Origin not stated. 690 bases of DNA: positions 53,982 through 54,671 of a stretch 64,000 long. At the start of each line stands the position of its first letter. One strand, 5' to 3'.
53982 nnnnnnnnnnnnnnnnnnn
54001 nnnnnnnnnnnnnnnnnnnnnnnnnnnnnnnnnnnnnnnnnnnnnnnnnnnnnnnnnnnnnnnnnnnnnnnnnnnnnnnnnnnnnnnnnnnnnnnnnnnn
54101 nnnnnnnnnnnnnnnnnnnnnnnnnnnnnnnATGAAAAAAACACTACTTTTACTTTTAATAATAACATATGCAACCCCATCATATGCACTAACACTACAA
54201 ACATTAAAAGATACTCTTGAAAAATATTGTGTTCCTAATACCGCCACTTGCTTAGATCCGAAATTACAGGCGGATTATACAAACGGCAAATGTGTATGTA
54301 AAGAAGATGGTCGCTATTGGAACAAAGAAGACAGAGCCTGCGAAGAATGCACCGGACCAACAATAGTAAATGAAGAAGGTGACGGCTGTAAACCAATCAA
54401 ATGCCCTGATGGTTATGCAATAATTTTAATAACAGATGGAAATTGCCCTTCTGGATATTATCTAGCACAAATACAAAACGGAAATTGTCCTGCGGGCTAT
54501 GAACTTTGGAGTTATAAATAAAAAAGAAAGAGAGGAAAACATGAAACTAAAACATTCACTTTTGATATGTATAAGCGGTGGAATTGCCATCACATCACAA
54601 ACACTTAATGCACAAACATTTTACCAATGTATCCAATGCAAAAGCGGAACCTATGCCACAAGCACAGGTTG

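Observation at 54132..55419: Two secreted proteins built from eukaryote-like Cys-rich CPxGYYC repeats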

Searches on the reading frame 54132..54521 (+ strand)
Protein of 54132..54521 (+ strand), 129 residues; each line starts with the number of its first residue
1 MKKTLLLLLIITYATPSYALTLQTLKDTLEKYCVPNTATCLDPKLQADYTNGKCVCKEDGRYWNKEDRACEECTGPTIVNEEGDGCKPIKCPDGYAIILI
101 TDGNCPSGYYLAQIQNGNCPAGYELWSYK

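Call 3: search_protein_families(library=pfam, proteins=[window:54132-54521:+], max_evalue=10)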
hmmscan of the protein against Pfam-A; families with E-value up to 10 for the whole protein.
window:54132-54521:+ (129 aa): 5 families
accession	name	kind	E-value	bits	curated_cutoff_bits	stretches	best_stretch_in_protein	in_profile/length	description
PF01155.25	HypA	-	0.066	13.7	28.9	1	34-86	52-105/112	Hydrogenase/urease nickel incorporation, metallochaperone, hypA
PF04942.19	CC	-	0.08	13.5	20.6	1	102-111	16-25/34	CC domain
PF07699.19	Ephrin_rec_like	-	0.89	9.8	23.1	1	104-119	13-28/48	Tyrosine-protein kinase ephrin type A/B receptor-like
PF20477.3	DUF6719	-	2.4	8.5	27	1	98-108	41-51/78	Family of unknown function (DUF6719)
PF12662.13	cEGF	-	2.7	8.3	26.6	1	105-112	6-13/24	Complement Clr-like EGF-like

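Call 4: search_protein_families(library=ncbifam, proteins=[window:54132-54521:+], max_evalue=10)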
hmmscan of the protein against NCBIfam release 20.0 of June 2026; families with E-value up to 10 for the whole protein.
window:54132-54521:+ (129 aa): 0 families

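Call 7: find_homologous_proteins(query=window:54132-54518:+, max_evalue=0.01)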
Query window:54132-54518:+ (129 aa): 1 proteins with E <= 0.01 among 10 candidates.
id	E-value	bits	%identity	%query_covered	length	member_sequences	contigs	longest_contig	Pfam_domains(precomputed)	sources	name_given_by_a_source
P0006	1.9e-84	298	99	100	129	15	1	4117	-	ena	-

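Call 49: predict_structure(alignment_id=A3)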
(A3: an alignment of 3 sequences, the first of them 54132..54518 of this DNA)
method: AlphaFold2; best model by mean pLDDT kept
length: 129 residues; sequences in the alignment: 3
mean_pLDDT: 62.4   pTM: 0.48
mean pLDDT of the five models: 62.4, 44.6, 43.3, 41.2, 35.2
residues with pLDDT >= 90: 0; 70-90: 52; 50-70: 47; < 50: 30
segments of 3 or more residues with pLDDT < 50: 39-43, 101-107, 118-129
pLDDT, mean of each block of 10 residues (from residue 1): 51 54 73 65 65 81 83 74 73 57 46 50 35
secondary structure, 60 per line:
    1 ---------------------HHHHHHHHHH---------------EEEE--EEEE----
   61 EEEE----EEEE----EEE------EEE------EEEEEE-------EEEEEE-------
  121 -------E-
elements in order: H22-31 E47-50 E53-56 E61-64 E69-72 E77-79 E86-88 E95-100 E108-113

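Call 84: find_related_loci(query=A9, collection=metagenome_contigs, flank=3000)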
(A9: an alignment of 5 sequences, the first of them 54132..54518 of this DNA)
Query A9 (129 aa) in metagenome_contigs; peptide patterns used: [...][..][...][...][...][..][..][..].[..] (x = any residue, [..] = any of these).
600 stretches matched a pattern, but none encodes a relative of the query by tblastn (E <= 1e-3).
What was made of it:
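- Tried and rejected: A JGI metagenome scan with an A profile found nothing (call 84).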

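Call 98: search_protein_families(library=phrogs, proteins=[window:54132-54518:+], max_evalue=0.01)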
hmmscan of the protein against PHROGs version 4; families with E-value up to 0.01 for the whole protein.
window:54132-54518:+ (129 aa): 0 families

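Call 99: search_protein_families(library=padloc, proteins=[window:54132-54518:+], max_evalue=0.01)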
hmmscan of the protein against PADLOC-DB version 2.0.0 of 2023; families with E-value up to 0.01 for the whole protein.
window:54132-54518:+ (129 aa): 0 families
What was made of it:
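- There are no PHROGs or PADLOC hits (calls 98, 99).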

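Call 102: fold_search(model_id=the predicted structure, library=pdb)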
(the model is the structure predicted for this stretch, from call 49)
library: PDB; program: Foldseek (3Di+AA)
matches with E <= 10: 204; with E <= 0.001: 0
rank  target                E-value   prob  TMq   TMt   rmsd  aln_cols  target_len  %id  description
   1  7fh1_A                5.3e-01  0.35  0.23  0.05   7.5        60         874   15  Structure of the human Meckelin (released 2021-12-01)
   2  8t6j_A                9.5e-01  0.38  0.24  0.05   6.6        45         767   18  CDPPB-bound inactive mGlu5 (released 2023-10-11)
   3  4jdo_A                9.5e-01  0.20  0.28  0.18   8.6        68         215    9  Secreted chlamydial protein pgp3, coiled-coil deletion (released 2013-06-05)
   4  7fd9_A                1.0e+00  0.23  0.23  0.05   8.2        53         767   15  Thermostabilised full length human mGluR5-5M with orthosteric antagonist, LY341495 (released 2021-09-08)
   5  6mhr_C                1.2e+00  0.15  0.24  0.22   6.0        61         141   18  Structure of the human 4-1BB / Urelumab Fab complex (released 2018-11-21)
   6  9vql_A                1.2e+00  0.11  0.21  0.05   7.6        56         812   27  Cryo-EM structure of the dimeric Elapor1 mutant (released 2025-07-23)
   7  8x0f_A                1.3e+00  0.38  0.24  0.05   3.5        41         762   17  Human FL Metabotropic glutamate receptor 5, mGlu5-5M with quisqualate and PAM VU29 (released 2024-11-06)
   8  9uyo_B                1.3e+00  0.25  0.23  0.04   5.6        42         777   26  Cryo-EM structure of a class C GPCR (Class 1) (released 2026-03-18)
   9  5wiw_A                1.3e+00  0.11  0.23  0.26   8.2        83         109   19  Crystal structure of murine 4-1BB N128A mutant from HEK293T cells in P43 space group (released 2017-12-20)
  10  7d4b_A                1.3e+00  0.09  0.22  0.21   9.7        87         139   17  Crystal structure of 4-1BB in complex with a VHH (released 2021-07-14)
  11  7m3f_A                1.4e+00  0.23  0.22  0.04   6.3        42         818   26  Asymmetric Activation of the Calcium Sensing Receptor Homodimer (released 2021-06-30)
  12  8wa2_F                1.4e+00  0.15  0.24  0.03   6.8        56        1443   18  cryo-EM structure of native mastigonemes isolated from Chlamydomonas reinhardtii at 3.0 angstrom resolution (released 2024-04-10)
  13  4jdo_D                1.5e+00  0.15  0.28  0.18   8.4        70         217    8  Secreted chlamydial protein pgp3, coiled-coil deletion (released 2013-06-05)
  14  7epc_A                1.5e+00  0.15  0.24  0.05   6.5        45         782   24  Cryo-EM structure of inactive mGlu7 homodimer (released 2021-06-23)
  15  7dtu_A                1.7e+00  0.21  0.21  0.04   3.4        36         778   30  Human Calcium-Sensing Receptor bound with L-Trp (released 2021-03-10)
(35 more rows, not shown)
